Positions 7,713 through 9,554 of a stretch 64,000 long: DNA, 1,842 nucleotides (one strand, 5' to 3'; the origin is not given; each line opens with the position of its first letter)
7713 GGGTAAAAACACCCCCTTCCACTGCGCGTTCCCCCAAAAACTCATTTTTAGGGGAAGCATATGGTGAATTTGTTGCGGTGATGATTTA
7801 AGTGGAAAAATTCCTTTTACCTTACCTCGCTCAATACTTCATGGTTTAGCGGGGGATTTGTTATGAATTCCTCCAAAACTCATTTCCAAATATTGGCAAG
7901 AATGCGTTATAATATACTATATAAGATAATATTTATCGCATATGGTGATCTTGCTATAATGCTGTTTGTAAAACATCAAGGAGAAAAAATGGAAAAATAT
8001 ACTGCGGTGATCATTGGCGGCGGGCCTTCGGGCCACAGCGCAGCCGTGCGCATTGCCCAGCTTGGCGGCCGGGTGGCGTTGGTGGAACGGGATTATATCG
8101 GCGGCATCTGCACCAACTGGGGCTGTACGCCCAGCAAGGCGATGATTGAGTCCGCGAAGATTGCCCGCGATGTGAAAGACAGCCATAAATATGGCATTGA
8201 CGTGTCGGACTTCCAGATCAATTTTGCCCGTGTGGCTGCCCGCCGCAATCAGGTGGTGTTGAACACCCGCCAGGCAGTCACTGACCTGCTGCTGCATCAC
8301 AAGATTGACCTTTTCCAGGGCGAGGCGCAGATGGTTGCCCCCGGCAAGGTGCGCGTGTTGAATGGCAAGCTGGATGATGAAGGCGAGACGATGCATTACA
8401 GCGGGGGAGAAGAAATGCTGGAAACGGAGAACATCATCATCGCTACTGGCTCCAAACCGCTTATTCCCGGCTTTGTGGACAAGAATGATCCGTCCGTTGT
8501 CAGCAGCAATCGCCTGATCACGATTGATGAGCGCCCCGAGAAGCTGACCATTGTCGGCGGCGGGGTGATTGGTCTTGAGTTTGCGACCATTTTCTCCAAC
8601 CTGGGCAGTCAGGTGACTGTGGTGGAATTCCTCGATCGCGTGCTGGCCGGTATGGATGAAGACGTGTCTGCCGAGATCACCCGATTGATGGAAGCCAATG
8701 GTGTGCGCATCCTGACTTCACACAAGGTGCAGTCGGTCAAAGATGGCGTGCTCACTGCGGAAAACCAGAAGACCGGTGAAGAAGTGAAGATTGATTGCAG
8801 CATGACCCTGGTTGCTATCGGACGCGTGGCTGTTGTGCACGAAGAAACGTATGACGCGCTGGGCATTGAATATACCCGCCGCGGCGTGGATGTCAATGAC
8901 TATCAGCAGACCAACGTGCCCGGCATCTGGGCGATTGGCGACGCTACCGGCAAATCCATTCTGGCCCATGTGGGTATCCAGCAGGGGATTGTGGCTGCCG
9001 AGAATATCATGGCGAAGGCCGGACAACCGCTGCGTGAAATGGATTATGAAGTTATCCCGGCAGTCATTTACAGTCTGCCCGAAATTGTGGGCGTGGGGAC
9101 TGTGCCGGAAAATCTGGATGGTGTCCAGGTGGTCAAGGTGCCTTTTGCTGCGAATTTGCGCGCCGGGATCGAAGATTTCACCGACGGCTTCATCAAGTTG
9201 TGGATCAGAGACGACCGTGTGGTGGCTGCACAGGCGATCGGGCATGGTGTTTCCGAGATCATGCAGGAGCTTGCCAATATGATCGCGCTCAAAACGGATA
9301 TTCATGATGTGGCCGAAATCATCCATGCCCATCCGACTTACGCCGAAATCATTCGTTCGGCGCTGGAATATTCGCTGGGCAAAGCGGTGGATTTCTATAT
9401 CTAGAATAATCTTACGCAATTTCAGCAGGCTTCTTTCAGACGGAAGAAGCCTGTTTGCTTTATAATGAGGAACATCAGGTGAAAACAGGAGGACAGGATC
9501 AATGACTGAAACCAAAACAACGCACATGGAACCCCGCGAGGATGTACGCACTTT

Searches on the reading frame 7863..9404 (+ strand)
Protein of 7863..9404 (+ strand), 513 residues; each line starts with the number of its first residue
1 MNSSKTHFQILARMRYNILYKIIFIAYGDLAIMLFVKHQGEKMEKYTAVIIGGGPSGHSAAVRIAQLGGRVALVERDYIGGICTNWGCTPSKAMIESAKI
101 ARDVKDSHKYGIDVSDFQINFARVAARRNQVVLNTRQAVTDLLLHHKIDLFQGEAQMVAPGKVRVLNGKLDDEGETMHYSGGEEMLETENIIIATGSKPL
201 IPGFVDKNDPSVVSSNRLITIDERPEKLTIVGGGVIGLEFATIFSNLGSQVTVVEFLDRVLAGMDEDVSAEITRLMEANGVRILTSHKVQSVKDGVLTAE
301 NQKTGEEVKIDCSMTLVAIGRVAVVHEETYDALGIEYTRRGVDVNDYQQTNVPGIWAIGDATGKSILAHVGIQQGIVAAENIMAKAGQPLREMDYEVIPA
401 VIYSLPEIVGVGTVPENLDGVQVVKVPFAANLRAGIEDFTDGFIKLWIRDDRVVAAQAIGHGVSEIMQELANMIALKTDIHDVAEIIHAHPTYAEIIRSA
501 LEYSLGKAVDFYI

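Call 68: find_encoding_contigs(protein=window:7863-9404:+, flank=10000, max_places=5)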
Protein window:7863-9404:+ (513 aa): no gene with exactly this product is on record in the collection.
